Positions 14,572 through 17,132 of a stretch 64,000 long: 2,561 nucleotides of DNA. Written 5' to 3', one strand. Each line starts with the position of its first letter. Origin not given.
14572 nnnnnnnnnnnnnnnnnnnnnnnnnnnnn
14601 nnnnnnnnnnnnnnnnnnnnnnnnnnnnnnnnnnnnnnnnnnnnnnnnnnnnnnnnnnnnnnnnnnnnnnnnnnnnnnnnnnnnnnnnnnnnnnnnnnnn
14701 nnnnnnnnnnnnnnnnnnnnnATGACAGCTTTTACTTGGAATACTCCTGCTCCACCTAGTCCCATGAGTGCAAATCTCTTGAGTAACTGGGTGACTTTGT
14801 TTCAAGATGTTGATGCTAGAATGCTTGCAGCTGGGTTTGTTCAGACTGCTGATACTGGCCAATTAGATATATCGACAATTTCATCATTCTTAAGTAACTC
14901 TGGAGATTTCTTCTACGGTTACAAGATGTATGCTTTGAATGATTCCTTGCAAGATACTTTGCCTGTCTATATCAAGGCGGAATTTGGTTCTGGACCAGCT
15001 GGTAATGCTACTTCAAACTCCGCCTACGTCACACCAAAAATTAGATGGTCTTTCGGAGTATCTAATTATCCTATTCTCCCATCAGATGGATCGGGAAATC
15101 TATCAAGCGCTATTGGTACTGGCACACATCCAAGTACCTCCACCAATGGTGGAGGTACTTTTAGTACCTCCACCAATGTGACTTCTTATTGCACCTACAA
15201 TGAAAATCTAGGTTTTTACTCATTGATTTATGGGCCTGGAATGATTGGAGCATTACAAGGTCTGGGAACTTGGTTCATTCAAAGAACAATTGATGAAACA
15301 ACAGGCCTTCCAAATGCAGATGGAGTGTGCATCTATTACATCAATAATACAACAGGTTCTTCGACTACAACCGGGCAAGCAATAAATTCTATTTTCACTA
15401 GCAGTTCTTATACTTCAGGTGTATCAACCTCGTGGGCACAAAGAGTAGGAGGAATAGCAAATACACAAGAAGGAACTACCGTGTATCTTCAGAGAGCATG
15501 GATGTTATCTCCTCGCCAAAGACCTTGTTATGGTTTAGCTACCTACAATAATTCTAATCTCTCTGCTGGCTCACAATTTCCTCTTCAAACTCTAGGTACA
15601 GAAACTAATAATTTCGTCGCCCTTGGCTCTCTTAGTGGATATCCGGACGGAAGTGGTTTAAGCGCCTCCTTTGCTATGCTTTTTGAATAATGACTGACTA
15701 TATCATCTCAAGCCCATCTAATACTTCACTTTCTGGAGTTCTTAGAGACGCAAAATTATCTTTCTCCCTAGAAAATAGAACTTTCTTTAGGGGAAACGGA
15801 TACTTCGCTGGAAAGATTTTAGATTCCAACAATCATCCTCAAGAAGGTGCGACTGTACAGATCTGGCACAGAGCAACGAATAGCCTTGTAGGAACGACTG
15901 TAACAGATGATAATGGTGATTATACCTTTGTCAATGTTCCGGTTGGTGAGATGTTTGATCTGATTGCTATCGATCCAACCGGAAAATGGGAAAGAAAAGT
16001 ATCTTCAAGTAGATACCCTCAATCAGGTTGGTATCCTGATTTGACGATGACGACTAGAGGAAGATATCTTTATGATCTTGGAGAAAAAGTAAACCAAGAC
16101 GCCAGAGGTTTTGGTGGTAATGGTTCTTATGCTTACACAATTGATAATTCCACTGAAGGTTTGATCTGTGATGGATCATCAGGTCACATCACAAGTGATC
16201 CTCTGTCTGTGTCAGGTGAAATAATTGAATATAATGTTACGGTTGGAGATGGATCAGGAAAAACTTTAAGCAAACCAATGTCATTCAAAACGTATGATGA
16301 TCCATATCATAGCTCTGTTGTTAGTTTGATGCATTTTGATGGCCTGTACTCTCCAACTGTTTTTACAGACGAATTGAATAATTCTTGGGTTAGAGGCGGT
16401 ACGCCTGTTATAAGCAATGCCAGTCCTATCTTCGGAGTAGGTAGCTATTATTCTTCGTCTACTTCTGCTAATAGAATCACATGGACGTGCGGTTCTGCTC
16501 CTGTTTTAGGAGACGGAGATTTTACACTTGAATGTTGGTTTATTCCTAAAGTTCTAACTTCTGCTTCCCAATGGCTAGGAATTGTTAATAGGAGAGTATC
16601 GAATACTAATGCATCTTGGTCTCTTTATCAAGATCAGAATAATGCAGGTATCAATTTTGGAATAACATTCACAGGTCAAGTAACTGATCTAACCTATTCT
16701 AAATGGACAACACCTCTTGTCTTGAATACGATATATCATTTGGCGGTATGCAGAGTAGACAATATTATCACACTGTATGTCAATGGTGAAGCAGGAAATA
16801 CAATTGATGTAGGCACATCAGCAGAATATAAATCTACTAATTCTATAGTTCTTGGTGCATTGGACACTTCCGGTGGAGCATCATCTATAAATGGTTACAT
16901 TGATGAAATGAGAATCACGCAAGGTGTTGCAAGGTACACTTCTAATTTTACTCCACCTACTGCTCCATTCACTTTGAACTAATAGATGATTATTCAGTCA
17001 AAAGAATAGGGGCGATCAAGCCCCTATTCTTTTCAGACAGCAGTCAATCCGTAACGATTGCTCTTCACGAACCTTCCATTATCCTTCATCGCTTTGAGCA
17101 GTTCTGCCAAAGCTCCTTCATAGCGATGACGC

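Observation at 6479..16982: LamG-domain paralog family split between strands, plus a structural-like cassette with GNAT inside the early region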

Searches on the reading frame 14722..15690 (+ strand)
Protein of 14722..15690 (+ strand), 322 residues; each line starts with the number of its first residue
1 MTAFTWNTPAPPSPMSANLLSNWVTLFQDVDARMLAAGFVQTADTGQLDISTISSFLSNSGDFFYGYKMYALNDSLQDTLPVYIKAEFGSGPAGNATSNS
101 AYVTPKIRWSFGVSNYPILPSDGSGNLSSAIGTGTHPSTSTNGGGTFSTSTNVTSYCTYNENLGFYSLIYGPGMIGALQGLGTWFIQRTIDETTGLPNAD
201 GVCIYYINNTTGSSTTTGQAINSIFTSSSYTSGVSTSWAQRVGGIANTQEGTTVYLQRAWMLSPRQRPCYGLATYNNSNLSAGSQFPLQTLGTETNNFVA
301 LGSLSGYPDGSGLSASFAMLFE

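Call 4: search_protein_families(library=pfam, proteins=[window:14722-15690:+], max_evalue=0.1)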
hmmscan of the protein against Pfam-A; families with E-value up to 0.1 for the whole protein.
window:14722-15690:+ (322 aa): 0 families

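Call 6: search_protein_families(library=phrogs, proteins=[window:14722-15690:+], max_evalue=0.01)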
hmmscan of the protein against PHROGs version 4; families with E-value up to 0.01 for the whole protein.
window:14722-15690:+ (322 aa): 0 families

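Call 45: search_solved_structures(query=window:14722-15690:+, max_evalue=1)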
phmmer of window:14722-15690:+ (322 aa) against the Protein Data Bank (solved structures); distinct sequences matched with E-value up to 1: 0.

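Call 49: find_homologous_proteins(query=window:14722-15690:+, max_evalue=0.001)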
Query window:14722-15690:+ (322 aa): 18 proteins with E <= 0.001 among 2728 candidates.
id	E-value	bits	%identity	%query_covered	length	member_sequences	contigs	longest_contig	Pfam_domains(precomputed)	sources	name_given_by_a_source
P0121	1.1e-208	710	100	100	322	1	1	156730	-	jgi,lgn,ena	-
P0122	1.4e-21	95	29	94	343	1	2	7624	-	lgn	-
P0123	2.2e-21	94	30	94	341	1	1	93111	-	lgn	-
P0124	1.3e-19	89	29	94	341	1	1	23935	-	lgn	-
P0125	4.0e-19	87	31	94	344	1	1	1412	-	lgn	-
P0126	6.8e-16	76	30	94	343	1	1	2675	-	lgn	-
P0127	1.9e-13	68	34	64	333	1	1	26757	-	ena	-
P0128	1.9e-13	68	30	85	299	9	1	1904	-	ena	-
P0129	1.1e-12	66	29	96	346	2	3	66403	-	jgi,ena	-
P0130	3.3e-11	61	31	64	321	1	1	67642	-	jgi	jgi:hypothetical protein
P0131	1.1e-8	53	29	67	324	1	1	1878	-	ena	-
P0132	1.1e-7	49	28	95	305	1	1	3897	-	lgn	-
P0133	1.2e-7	49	48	20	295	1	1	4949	-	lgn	-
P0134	1.4e-6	46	28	97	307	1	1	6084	-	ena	-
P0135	3.5e-6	44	36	40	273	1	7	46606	-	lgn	-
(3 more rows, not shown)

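Call 62: predict_structure(alignment_id=A1)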
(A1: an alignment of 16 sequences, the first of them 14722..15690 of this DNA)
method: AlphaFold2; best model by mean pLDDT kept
length: 322 residues; sequences in the alignment: 16
mean_pLDDT: 65.6   pTM: 0.74
mean pLDDT of the five models: 65.6, 65.2, 65.3, 64.0, 59.2
residues with pLDDT >= 90: 0; 70-90: 159; 50-70: 83; < 50: 80
segments of 3 or more residues with pLDDT < 50: 93-101, 116-120, 138-151, 172-179, 210-220, 230-255, 308-311
pLDDT, mean of each block of 10 residues (from residue 1): 80 70 85 88 76 73 78 86 83 47 70 56 55 50 39 74 83 45 78 78 68 39 57 40 35 53 59 75 76 74 58 68 76
secondary structure, 60 per line:
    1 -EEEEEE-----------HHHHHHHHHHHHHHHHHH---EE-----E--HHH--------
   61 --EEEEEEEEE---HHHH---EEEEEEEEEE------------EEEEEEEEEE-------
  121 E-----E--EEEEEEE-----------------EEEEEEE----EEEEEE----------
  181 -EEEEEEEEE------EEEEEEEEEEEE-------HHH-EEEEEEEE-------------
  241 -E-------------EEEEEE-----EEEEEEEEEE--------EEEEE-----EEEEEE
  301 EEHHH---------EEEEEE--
elements in order: E2-7 H19-36 E63-71 H75-78 E82-91 E104-113 E130-136 E154-160 E165-170 E182-190 E197-208 E220-227 E256-261 E267-276 E285-289 E295-302 E315-320

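Call 66: fold_search(model_id=the predicted structure, library=pdb)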
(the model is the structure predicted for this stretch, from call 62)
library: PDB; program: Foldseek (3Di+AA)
matches with E <= 10: 304; with E <= 0.001: 0
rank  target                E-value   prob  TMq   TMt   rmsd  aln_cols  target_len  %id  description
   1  6kwj                  2.8e-01  0.03  0.11  0.13  21.2       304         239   11  A Crystal Structure of OspA mutant (released 2020-09-09)
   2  6kwv                  2.8e-01  0.03  0.10  0.13  20.8       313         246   10  A Crystal Structure of OspA mutant (released 2020-09-09)
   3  6j48                  3.3e-01  0.03  0.12  0.14  21.1       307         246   10  Glycine mutation on single layer beta-sheet of OspAsm1 (released 2019-03-06)
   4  6kt1                  3.7e-01  0.03  0.12  0.15  21.7       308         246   10  Crystal structure of an OspA mutant (released 2020-08-26)
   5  6ics                  4.3e-01  0.03  0.13  0.15  21.5       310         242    9  Loop deletion mutant (deleting four residues) (released 2019-07-03)
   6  6kwu                  5.7e-01  0.02  0.12  0.14  20.4       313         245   10  A Crystal Structure of OspA mutant (released 2020-09-09)
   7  7jwg_E                6.0e-01  0.02  0.12  0.14  20.9       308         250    9  OspA-Fab 221-7 complex structure (released 2021-09-08)
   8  6uxd_A                6.0e-01  0.02  0.08  0.11  17.9       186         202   11  2.0A resolution structure of the hypothetical protein CT021 from Chlamydia trachomatis (released 2020-11-11)
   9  2ol7_A                6.4e-01  0.02  0.11  0.13  19.5       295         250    9  The crystal structure of OspA mutant (released 2007-12-11)
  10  1osp_O                7.5e-01  0.02  0.12  0.14  20.8       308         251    9  CRYSTAL STRUCTURE OF OUTER SURFACE PROTEIN A OF BORRELIA BURGDORFERI COMPLEXED WITH A MURINE MONOCLONAL ANTIBODY FAB (released 1997-04-21)
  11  4n9f_j                8.9e-01  0.07  0.13  0.19  10.6       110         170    8  Crystal structure of the Vif-CBFbeta-CUL5-ElOB-ElOC pentameric complex (released 2014-01-08)
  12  8ju3                  8.9e-01  0.02  0.10  0.11  33.3       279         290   11  Mu phage tail fiber (released 2024-02-28)
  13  9qbp_A                9.4e-01  0.05  0.13  0.14  14.1       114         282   12  Crystal structure of Enhydrobacter aerosaccus apo SPARDA complex (released 2025-12-17)
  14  5f7u_A                1.0e+00  0.01  0.11  0.05  22.1       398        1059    7  Cycloalternan-forming enzyme from Listeria monocytogenes in complex with pentasaccharide substrate (released 2016-09-21)
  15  2ol6                  1.1e+00  0.02  0.11  0.13  20.4       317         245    8  The crystal structure of OspA mutant (released 2007-12-11)
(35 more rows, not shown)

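Call 69: fold_search(model_id=the predicted structure, library=viral)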
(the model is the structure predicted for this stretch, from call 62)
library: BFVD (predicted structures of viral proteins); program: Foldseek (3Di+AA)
matches with E <= 10: 434; with E <= 0.001: 6
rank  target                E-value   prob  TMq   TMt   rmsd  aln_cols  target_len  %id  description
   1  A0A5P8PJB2            9.0e-12  1.00  0.68  0.64   6.3       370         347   17  Uncharacterized protein [Stenotrophomonas phage Mendera]
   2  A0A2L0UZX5            2.6e-07  1.00  0.58  0.49   8.1       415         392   12  Uncharacterized protein [Agrobacterium phage Atu_ph07]
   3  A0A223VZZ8            8.0e-06  1.00  0.52  0.51   8.2       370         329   11  Uncharacterized protein [Agrobacterium phage Atu_ph07]
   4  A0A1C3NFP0            6.1e-05  1.00  0.55  0.52   8.3       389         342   14  (no name in the UniProt tables at hand)
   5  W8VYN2                4.7e-04  1.00  0.46  0.46   8.1       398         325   10  (no name in the UniProt tables at hand)
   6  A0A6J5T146            5.5e-04  1.00  0.40  0.24  15.2       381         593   10  Uncharacterized protein [uncultured Caudovirales phage]
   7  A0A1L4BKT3            5.2e-03  0.96  0.34  0.38   8.6       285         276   13  (no name in the UniProt tables at hand)
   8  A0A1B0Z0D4            5.3e-02  0.54  0.37  0.37  15.2       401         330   10  (no name in the UniProt tables at hand)
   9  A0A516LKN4            9.1e-02  0.05  0.13  0.13  18.3       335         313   10  (no name in the UniProt tables at hand)
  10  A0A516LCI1            1.0e-01  0.02  0.09  0.09  20.9       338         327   10  (no name in the UniProt tables at hand)
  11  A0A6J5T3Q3            1.4e-01  0.69  0.39  0.16  10.3       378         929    8  Uncharacterized protein [uncultured Caudovirales phage]
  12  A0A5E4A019            1.8e-01  0.18  0.19  0.28  13.4       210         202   10  (no name in the UniProt tables at hand)
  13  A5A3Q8                2.0e-01  0.03  0.11  0.06  25.2       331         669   11  (no name in the UniProt tables at hand)
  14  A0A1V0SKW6            2.6e-01  0.11  0.12  0.11  15.0       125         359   12  Uncharacterized protein [Klosneuvirus KNV1]
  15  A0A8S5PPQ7            3.1e-01  0.25  0.36  0.42   8.4       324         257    9  Uncharacterized protein [Siphoviridae sp. ctD2Q91]
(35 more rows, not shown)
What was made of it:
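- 14722..15690 (+): p322: fast-evolving Ser/Thr/Gly-rich protein of unknown fold. It overlaps both neighbours (4 nt and 1 nt). Its fold matches an uncharacterized 347-aa protein of phage Mendera (TM 0.68, E=9e-12, call 69).
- Closest known: Baseplate-region LamG gene block of Menderavirus. Same: The p322 fold recurs in Mendera (call 69).
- The p322 fold matches a Mendera protein (call 69).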

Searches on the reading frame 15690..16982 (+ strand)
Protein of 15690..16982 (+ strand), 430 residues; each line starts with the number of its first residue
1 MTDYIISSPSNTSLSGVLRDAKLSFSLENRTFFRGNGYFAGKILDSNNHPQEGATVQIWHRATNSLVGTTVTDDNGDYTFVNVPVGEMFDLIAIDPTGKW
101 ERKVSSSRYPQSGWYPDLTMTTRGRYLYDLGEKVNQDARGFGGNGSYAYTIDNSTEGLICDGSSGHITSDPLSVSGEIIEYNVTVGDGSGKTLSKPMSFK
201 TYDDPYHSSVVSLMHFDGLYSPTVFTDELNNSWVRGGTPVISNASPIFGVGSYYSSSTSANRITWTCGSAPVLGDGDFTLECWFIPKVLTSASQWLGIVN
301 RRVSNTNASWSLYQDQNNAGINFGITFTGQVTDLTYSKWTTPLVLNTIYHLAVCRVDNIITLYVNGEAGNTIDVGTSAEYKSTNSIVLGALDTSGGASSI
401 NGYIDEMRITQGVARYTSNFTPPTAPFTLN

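Call 4: search_protein_families(library=pfam, proteins=[window:15690-16982:+], max_evalue=0.1)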
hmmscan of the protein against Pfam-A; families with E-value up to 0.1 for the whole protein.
window:15690-16982:+ (430 aa): 8 families
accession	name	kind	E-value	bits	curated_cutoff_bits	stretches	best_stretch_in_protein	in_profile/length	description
PF13385.13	Laminin_G_3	-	7.5e-16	59.1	27.6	1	271-410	12-141/151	Concanavalin A-like lectin/glucanases superfamily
PF13620.12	CarboxypepD_reg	-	3.5e-08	34.1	32.3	1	40-87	3-49/82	Carboxypeptidase regulatory-like domain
PF17210.9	SdrD_B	-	0.00018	22.1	29.7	1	45-97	18-68/112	SdrD B-like domain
PF13715.12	CarbopepD_reg_2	-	0.0023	18.4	32.2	1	40-87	2-45/88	CarboxypepD_reg-like domain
PF17802.7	SpaA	-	0.0054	17.3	23.1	1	45-87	9-53/91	Prealbumin-like fold domain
PF00775.27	Dioxygenase_C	-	0.037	13.9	27.3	0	39-64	32-57/182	Dioxygenase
PF22904.2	NOMO1-like_2nd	-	0.045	14.3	27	0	40-103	7-68/90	BOS complex subunit NOMO1-like, second beta sandwich domain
PF17936.7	Big_6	-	0.046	14.4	27.6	0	52-99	23-72/83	Bacterial Ig domain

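Call 6: search_protein_families(library=phrogs, proteins=[window:15690-16982:+], max_evalue=0.01)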
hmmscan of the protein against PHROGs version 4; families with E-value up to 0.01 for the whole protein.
window:15690-16982:+ (430 aa): 8 families
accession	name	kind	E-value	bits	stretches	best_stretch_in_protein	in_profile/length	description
phrog_3545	-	unknown function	1.4e-33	117.1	1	195-429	737-978/1115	-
phrog_38322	-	unknown function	8.3e-29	101.8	1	128-427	218-503/506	-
phrog_24074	-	unknown function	9.4e-29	101.2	1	200-425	405-621/892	-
phrog_13163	-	tail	5.2e-20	72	1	241-428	543-718/976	baseplate wedge subunit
phrog_1469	-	tail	1.3e-13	49.9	1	241-428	532-706/2607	baseplate wedge subunit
phrog_11583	-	unknown function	3e-12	45.2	1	200-423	1120-1326/2796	-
phrog_37978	-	unknown function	5.8e-11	42.9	1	33-111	9-87/564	-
phrog_32294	-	tail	1.7e-10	39.3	1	246-427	440-607/2435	baseplate wedge subunit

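Call 20: search_dna_similar(query=window:15690-16982:+, collection=phages, mode=protein, max_rows=40, max_evalue=0.001)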
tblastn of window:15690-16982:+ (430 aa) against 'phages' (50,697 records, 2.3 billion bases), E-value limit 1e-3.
Records with a match: 348; places in all: 404; records where one place covers at least 80% of the query: 17.
Best place of each record, by identity: <60% 348.
By first word of the organism name: Synechococcus 208; Cyanophage 30; Caulobacter 28; Prochlorococcus 14; Stenotrophomonas 12; Ralstonia 12; Rhizobium 9; Pseudomonas 7; Nodularia 5; Tetraselmis 3; and 14 more.
By host as written in the record: - 157; Synechococcus 33; Caulobacter vibrioides CB15 21; Synechococcus sp. WH7803 19; Stenotrophomonas maltophilia 10; Ralstonia solanacearum 8; Synechococcus sp. 7; Synechococcus sp. MW02 7; and 50 more.
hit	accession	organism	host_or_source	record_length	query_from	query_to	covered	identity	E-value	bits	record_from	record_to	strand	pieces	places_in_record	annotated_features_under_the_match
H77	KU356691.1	Pseudomonas phage ZC08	Pseudomonas aeruginosa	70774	9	427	97%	27.2%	7e-23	107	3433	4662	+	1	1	hypothetical protein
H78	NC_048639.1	Pseudomonas phage ZC08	Pseudomonas aeruginosa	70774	9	427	97%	27.2%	7e-23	107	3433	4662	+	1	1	hypothetical protein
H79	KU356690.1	Pseudomonas phage ZC03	Pseudomonas aeruginosa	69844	35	427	91%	27.4%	1e-14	82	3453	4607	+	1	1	hypothetical protein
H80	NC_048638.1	Pseudomonas phage ZC03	Pseudomonas aeruginosa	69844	35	427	91%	27.4%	1e-14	82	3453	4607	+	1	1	hypothetical protein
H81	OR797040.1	Stenotrophomonas phage vB_SmaM_Bhz51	Stenotrophomonas maltophilia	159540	35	428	92%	26.8%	8e-8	61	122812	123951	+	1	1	hypothetical protein (x2)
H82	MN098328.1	Stenotrophomonas phage Mendera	Stenotrophomonas maltophilia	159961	35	428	92%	26.8%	8e-8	61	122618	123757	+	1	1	hypothetical protein (x2) | ribosome_binding_site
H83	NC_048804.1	Stenotrophomonas phage Mendera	Stenotrophomonas maltophilia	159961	35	428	92%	26.8%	8e-8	61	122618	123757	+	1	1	hypothetical protein (x2) | ribosome_binding_site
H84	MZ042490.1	Stenotrophomonas phage BUCT608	Stenotrophomonas maltophilia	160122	50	428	88%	27.8%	2e-10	69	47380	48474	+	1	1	hypothetical protein (x2)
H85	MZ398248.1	Stenotrophomonas phage BUCT608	Stenotrophomonas maltophilia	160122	50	428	88%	27.8%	2e-10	69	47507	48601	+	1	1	hypothetical protein (x2)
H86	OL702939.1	Stenotrophomonas maltophilia phage vB_SmaM_Ps15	Stenotrophomonas maltophilia AP143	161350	50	428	88%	27.3%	5e-10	68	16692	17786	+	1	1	pectate lyase | hypothetical protein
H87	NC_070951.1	Stenotrophomonas maltophilia phage vB_SmaM_Ps15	Stenotrophomonas maltophilia AP143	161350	50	428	88%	27.3%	5e-10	68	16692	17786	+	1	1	pectate lyase | hypothetical protein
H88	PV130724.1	Stenotrophomonas phage Yut3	Stenotrophomonas maltophilia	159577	50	428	88%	26.0%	1e-6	57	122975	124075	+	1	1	hypothetical protein (x2)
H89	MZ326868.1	Stenotrophomonas phage Marzo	Stenotrophomonas maltophilia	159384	33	427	92%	24.8%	4e-10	68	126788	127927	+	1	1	lectin domain protein | hypothetical protein | ribosome_binding_site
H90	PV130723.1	Stenotrophomonas phage Yut2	Stenotrophomonas maltophilia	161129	50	428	88%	25.5%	6e-7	58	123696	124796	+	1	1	hypothetical protein (x2)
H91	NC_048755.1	Stenotrophomonas phage YB07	Stenotrophomonas maltophilia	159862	50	428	88%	25.3%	6e-8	61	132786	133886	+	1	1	hypothetical protein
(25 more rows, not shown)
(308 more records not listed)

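Call 22: find_related_loci(query=window:15690-16982:+, collection=viral_contigs, flank=10000)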
Query window:15690-16982:+ (430 aa) in viral_contigs; peptide patterns used: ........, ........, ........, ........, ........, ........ (x = any residue, [..] = any of these).
25 stretches matched a pattern; 12 encode a relative of the query (tblastn E <= 1e-3); 12 distinct loci.
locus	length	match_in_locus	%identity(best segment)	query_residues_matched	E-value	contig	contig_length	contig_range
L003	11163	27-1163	33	237-428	7e-18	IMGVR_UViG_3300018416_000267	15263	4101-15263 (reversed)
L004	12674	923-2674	31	269-428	2e-15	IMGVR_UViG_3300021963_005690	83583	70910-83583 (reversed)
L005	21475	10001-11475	31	213-428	8e-14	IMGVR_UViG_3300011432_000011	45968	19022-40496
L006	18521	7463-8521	31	272-428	2e-13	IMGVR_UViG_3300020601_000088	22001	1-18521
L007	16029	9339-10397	31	272-428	2e-13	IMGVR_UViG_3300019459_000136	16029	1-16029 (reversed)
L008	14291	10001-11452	32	246-428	3e-13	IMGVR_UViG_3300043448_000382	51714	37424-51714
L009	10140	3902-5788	31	204-428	8e-13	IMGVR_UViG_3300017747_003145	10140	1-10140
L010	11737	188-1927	33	266-428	8e-13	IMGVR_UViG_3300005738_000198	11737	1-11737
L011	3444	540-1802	30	211-428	1e-10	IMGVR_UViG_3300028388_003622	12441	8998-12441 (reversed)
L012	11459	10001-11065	27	273-430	5e-9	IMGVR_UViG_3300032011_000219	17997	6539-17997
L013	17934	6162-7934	31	262-428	2e-11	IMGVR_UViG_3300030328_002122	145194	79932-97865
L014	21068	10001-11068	27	240-428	2e-8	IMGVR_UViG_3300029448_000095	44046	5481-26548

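Call 36: get_annotated_region(hit=H78, flank=6000)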
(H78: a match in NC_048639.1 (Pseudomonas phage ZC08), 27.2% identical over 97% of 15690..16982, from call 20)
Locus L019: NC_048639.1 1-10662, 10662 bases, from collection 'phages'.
description: Pseudomonas phage ZC08, complete genome.
organism: Pseudomonas phage ZC08 (NCBI taxid 1622116)
taxonomy: Viruses; Duplodnaviria; Heunggongvirae; Uroviricota; Caudoviricetes; Schitoviridae; Zicotriavirus; Zicotriavirus ZC08
host: Pseudomonas aeruginosa; source: Composting; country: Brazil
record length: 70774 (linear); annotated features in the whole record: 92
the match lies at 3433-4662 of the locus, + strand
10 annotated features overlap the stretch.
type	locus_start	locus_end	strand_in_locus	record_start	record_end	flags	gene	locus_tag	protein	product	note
CDS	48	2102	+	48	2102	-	-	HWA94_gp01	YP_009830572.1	hypothetical protein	-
CDS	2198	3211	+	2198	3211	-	-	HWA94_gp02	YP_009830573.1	tail assembly protein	-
CDS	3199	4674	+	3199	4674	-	-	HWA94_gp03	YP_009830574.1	hypothetical protein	-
CDS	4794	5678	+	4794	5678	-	-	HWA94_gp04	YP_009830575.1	hypothetical protein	-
CDS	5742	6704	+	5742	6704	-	-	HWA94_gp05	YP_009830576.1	tail fiber protein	-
CDS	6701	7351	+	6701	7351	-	-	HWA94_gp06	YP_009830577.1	tail fiber protein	-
CDS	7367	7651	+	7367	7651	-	-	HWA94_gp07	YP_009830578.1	hypothetical protein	-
CDS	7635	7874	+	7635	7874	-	-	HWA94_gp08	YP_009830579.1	hypothetical protein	-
CDS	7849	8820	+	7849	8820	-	-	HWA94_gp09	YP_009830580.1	exonuclease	-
CDS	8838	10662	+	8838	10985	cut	-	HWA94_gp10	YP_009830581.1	DNA primase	-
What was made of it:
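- Tail context elsewhere: the full-length homolog in N4-like phage ZC08 lies between a gene annotated 'tail assembly protein' and tail fibre genes (call 36).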

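Call 47: search_solved_structures(query=window:15690-16982:+, max_evalue=0.1)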
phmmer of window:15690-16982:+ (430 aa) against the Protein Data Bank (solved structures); distinct sequences matched with E-value up to 0.1: 0.
